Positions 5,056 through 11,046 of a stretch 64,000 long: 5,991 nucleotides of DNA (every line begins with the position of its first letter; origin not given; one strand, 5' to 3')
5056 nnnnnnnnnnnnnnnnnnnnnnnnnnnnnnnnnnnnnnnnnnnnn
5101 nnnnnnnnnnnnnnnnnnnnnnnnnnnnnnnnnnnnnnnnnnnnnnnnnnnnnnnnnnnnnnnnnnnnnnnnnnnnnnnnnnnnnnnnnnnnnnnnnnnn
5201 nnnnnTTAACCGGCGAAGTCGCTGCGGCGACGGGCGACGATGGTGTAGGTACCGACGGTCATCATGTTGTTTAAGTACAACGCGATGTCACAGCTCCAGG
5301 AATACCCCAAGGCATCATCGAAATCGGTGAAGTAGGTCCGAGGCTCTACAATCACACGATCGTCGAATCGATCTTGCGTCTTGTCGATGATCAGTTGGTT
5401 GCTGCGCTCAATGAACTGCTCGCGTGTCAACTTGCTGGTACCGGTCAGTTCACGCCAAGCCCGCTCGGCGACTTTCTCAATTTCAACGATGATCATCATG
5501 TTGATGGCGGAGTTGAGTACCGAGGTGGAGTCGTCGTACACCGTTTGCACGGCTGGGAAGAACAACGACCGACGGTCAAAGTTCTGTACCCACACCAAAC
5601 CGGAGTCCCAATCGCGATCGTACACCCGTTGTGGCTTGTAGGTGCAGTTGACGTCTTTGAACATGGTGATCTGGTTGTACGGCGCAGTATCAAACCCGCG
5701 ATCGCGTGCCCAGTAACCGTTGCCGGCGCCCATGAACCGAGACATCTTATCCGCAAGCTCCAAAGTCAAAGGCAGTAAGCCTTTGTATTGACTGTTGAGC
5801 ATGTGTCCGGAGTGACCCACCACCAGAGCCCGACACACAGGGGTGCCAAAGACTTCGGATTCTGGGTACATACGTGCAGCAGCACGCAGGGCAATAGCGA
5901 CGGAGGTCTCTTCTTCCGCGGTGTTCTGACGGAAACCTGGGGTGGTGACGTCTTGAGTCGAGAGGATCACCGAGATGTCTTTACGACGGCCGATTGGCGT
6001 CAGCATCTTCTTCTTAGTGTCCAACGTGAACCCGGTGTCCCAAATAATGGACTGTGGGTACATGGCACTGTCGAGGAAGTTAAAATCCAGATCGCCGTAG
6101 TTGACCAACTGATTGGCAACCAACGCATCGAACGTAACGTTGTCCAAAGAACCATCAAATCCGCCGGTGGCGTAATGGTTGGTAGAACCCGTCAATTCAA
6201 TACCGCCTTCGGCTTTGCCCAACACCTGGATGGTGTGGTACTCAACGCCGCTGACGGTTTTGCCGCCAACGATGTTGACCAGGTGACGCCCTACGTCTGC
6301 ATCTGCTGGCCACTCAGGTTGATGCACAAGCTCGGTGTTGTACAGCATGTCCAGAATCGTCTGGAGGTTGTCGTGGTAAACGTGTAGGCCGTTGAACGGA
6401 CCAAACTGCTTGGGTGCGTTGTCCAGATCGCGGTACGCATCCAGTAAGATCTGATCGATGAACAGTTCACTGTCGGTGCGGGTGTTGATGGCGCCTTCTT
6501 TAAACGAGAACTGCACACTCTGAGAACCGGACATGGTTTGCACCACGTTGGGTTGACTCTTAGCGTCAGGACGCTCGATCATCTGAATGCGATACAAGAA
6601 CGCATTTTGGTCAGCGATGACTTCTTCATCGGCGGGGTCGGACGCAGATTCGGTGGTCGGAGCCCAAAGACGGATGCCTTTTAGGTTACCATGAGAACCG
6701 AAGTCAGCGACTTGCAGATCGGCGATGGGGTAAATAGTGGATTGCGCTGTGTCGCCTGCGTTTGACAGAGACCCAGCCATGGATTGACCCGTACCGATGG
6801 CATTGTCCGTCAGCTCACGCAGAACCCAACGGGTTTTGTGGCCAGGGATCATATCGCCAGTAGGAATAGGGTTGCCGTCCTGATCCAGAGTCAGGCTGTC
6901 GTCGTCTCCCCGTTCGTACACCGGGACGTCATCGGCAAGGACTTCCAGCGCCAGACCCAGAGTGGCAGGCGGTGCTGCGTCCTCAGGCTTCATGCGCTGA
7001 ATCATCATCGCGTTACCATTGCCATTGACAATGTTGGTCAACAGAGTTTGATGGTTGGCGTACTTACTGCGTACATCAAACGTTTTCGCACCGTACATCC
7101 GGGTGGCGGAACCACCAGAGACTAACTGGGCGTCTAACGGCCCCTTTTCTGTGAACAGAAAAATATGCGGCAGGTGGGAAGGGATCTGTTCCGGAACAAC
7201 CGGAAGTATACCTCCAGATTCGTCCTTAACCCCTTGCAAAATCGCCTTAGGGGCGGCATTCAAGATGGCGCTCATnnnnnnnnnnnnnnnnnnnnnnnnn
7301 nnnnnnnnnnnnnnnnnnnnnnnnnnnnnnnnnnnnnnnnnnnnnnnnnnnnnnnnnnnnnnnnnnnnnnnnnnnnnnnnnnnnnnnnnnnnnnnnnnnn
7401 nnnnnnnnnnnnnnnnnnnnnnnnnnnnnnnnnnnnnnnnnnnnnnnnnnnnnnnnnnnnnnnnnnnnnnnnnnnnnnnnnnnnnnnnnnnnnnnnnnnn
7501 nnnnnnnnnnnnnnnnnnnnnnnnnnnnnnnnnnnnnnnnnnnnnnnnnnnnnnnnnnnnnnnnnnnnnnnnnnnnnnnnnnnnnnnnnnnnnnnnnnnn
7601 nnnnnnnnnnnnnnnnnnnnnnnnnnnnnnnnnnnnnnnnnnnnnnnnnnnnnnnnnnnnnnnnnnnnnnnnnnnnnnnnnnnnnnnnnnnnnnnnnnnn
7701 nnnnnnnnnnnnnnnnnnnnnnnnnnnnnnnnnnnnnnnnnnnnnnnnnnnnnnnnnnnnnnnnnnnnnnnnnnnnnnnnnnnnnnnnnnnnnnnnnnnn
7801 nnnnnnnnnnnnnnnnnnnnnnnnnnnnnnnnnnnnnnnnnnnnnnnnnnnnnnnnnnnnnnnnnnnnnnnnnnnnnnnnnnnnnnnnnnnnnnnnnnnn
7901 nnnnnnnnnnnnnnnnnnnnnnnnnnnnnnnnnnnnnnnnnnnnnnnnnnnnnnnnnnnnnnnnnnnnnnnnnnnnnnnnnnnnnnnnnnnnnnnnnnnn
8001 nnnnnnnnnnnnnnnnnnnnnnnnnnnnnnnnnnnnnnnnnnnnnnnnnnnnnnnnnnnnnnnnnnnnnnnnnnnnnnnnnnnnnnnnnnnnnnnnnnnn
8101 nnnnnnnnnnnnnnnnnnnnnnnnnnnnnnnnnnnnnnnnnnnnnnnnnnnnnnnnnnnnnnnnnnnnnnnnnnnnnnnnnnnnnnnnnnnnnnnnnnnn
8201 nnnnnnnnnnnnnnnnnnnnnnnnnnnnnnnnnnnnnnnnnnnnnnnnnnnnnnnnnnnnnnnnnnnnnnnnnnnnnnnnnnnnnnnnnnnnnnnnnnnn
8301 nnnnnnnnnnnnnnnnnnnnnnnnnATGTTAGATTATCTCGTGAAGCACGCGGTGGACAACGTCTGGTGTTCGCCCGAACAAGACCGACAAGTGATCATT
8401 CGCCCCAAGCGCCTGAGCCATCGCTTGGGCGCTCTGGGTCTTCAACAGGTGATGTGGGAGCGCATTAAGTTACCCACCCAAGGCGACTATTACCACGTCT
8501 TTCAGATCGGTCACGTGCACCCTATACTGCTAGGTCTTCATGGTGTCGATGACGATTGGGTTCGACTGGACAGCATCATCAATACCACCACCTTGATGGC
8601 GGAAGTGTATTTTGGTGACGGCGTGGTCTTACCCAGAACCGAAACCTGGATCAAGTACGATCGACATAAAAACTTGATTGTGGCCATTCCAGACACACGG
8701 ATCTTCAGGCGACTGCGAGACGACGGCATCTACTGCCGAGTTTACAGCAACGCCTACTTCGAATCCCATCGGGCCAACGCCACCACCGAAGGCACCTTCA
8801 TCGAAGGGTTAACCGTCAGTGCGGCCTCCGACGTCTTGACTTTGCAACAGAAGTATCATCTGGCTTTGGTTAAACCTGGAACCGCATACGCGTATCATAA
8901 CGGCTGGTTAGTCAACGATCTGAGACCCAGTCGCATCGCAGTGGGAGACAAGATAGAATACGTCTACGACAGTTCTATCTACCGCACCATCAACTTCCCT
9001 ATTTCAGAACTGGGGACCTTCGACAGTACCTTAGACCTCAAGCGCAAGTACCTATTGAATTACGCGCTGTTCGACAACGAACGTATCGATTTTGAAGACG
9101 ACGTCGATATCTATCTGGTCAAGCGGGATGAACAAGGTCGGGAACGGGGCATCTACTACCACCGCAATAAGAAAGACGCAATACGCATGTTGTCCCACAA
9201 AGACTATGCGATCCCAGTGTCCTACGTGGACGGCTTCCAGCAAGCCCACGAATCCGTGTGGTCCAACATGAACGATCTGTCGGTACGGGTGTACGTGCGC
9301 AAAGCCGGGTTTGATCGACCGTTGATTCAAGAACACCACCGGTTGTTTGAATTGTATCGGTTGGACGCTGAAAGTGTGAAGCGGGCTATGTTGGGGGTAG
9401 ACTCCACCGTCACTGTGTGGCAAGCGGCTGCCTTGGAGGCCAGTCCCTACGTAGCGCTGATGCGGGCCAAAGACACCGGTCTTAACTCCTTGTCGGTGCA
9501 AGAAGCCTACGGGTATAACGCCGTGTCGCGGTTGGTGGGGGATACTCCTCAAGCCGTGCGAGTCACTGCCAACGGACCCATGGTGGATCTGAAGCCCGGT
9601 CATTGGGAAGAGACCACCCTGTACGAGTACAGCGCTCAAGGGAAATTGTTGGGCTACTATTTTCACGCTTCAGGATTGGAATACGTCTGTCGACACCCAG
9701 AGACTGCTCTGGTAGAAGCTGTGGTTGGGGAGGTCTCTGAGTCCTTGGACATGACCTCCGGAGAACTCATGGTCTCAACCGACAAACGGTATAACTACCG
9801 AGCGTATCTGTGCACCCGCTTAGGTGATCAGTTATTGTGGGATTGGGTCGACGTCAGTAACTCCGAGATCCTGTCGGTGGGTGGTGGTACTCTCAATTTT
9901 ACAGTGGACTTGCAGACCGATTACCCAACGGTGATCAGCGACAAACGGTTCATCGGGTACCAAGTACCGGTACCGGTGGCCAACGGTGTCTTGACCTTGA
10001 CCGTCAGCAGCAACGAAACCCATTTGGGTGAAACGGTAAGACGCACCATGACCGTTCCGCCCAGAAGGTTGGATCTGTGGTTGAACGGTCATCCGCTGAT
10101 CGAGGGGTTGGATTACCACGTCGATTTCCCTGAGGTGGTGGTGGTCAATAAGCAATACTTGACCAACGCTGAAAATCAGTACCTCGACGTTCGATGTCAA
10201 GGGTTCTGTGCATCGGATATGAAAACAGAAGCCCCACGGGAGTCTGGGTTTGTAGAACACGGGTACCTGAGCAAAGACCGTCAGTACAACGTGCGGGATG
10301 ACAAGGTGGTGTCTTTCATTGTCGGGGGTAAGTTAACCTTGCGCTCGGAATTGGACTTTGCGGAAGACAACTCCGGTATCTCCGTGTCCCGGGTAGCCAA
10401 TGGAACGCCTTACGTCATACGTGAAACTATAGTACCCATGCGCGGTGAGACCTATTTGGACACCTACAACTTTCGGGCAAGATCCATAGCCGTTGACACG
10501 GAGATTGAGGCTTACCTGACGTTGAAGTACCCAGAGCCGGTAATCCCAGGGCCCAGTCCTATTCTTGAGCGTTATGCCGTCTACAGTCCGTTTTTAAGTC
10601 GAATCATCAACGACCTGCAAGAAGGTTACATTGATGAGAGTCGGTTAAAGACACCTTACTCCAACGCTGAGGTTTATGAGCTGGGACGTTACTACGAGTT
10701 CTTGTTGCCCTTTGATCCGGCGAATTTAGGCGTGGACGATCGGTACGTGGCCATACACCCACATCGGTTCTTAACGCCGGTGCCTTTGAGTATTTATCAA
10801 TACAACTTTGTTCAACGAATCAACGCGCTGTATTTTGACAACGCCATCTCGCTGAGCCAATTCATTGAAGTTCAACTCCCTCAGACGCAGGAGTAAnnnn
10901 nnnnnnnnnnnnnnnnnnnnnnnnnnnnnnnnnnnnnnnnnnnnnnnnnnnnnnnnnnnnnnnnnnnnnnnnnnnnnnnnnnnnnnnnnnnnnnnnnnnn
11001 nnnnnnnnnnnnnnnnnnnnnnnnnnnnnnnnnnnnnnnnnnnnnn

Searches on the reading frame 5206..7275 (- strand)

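Call 97: search_protein_families(library=phrogs, proteins=[window:5206-7275:-], max_evalue=0.00001)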
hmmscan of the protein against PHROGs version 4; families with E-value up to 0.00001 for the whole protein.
window:5206-7275:- (689 aa): 1 family
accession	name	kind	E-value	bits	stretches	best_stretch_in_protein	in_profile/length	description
phrog_3242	-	tail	3.1e-228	760.7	1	1-687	2-689/692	tail sheath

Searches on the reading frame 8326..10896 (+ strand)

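Call 97: search_protein_families(library=phrogs, proteins=[window:8326-10896:+], max_evalue=0.00001)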
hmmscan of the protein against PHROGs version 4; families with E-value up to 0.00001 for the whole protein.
window:8326-10896:+ (856 aa): 1 family
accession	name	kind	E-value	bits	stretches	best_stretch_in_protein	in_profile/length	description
phrog_3184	-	unknown function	6.3e-279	928.5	1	1-850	1-846/848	-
